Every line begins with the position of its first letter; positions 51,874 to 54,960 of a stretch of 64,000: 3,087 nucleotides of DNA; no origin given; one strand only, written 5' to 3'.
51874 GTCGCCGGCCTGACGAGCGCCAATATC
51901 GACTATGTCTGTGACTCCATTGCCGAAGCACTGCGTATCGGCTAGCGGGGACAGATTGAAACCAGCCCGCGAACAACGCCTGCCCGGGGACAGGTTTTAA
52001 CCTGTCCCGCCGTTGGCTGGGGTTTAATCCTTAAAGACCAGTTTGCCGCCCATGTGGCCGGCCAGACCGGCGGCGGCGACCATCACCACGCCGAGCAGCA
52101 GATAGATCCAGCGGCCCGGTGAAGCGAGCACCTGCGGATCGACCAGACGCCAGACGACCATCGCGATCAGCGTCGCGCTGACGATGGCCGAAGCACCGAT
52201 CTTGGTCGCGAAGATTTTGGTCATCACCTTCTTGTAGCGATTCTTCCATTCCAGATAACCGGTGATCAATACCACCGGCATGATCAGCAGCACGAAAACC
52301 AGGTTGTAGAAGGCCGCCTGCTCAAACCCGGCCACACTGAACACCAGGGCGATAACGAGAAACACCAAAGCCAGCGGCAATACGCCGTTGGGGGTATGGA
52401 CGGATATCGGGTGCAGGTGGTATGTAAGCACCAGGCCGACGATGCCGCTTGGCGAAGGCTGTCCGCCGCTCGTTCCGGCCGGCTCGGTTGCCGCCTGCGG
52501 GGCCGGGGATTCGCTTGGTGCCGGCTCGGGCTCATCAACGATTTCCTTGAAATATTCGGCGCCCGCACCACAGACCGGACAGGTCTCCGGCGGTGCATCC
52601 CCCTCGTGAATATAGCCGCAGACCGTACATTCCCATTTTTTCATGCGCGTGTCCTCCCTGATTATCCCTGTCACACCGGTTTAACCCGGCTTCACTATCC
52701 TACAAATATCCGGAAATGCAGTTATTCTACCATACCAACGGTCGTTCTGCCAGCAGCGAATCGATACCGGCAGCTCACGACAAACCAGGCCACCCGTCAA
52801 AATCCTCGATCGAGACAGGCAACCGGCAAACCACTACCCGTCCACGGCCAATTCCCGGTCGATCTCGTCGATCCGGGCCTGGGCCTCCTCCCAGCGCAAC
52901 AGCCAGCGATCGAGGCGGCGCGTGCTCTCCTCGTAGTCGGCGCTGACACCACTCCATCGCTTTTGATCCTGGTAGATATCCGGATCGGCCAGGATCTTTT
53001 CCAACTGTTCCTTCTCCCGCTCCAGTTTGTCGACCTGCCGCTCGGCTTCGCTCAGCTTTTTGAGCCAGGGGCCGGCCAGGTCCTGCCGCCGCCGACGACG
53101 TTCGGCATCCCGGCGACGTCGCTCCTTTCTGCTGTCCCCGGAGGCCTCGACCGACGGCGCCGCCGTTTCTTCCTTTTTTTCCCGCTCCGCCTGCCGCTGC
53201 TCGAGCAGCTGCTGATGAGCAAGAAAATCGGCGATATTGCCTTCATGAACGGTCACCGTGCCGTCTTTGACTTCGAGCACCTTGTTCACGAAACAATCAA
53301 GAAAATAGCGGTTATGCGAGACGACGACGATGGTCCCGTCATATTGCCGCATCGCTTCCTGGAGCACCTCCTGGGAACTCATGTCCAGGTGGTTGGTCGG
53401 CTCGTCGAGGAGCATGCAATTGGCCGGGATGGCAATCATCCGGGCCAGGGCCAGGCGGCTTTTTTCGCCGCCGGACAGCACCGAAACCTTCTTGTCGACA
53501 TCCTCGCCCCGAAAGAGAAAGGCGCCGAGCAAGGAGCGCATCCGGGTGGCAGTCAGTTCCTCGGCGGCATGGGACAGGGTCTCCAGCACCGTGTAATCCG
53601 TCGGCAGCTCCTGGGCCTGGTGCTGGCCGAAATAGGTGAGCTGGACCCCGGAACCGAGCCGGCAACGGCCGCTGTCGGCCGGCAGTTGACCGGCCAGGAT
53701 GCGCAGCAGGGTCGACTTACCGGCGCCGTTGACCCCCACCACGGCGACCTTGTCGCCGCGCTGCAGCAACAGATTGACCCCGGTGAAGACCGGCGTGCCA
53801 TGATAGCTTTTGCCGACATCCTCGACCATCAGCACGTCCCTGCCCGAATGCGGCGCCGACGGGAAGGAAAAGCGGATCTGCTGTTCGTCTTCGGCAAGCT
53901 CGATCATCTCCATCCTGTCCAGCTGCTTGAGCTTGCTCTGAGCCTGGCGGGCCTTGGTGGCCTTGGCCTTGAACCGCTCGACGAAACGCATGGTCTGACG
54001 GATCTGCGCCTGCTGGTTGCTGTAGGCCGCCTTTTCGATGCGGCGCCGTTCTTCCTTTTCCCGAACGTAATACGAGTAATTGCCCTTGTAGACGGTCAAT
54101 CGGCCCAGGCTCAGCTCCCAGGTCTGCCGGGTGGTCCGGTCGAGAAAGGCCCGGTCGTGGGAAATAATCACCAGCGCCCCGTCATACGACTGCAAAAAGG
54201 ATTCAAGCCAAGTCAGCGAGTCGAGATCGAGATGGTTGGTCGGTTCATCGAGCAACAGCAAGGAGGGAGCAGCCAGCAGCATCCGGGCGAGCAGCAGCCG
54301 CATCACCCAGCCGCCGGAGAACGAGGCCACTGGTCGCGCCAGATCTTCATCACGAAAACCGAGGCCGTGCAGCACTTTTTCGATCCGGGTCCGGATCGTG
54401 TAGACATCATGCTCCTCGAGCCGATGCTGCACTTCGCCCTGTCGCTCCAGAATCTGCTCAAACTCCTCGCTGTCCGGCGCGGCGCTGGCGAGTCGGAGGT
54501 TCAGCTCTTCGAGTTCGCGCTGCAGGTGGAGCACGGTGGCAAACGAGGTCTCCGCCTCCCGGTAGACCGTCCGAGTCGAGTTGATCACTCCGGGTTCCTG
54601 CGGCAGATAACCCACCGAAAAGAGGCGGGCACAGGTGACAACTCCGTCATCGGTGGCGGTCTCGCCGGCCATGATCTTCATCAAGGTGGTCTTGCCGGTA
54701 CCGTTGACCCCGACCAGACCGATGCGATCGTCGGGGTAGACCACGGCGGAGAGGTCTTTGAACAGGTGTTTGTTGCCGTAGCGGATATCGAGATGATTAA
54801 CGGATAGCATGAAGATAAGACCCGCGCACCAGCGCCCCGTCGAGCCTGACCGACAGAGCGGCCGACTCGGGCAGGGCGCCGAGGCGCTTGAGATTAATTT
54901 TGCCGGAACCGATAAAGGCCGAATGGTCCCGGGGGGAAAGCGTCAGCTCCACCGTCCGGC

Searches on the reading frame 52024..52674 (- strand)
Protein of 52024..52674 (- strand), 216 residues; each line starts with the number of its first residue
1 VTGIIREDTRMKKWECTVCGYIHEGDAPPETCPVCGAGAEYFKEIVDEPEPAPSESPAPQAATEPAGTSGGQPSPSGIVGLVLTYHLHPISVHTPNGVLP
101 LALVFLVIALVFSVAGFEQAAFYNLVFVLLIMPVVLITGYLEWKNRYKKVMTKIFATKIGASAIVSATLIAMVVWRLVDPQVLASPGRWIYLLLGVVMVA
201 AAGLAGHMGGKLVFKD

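Call 60: search_protein_families(library=pfam, proteins=[window:52024-52674:-], max_evalue=0.00001)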
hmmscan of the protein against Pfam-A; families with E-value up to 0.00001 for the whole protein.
window:52024-52674:- (216 aa): 2 families
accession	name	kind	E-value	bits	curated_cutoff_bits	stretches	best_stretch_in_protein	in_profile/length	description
PF21349.2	RUBY_RBDX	-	1.6e-16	59.9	26.5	1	14-43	1-30/30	Rubrerythrin, rubredoxin-like domain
PF09990.14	DUF2231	-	7.3e-13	49.2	26.4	1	87-215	4-132/139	Predicted membrane protein (DUF2231)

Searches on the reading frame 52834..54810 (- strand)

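Call 60: search_protein_families(library=pfam, proteins=[window:52834-54810:-], max_evalue=0.00001)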
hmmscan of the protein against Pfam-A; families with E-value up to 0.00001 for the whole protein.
window:52834-54810:- (658 aa): 6 families
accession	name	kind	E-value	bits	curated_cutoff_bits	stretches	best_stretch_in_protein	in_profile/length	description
PF00005.33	ABC_tran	-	2.4e-47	161.4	25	2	343-473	2-137/137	ABC transporter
PF12848.13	ABC_tran_Xtn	-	2.2e-28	98.6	25.9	1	231-314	1-85/85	ABC transporter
PF13304.12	AAA_21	-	1.1e-11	45.8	27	0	356-373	3-20/304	AAA domain, putative AbiEii toxin, Type IV TA system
PF02463.25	SMC_N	-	6.1e-10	39.3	40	0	443-506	135-204/220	RecF/RecN/SMC N terminal domain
PF16326.10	ABC_tran_CTD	-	1.6e-07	31.9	32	1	584-642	8-66/69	ABC transporter C-terminal domain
PF13555.12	AAA_29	-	4.8e-06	26.7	27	0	342-369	12-39/61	P-loop containing region of AAA domain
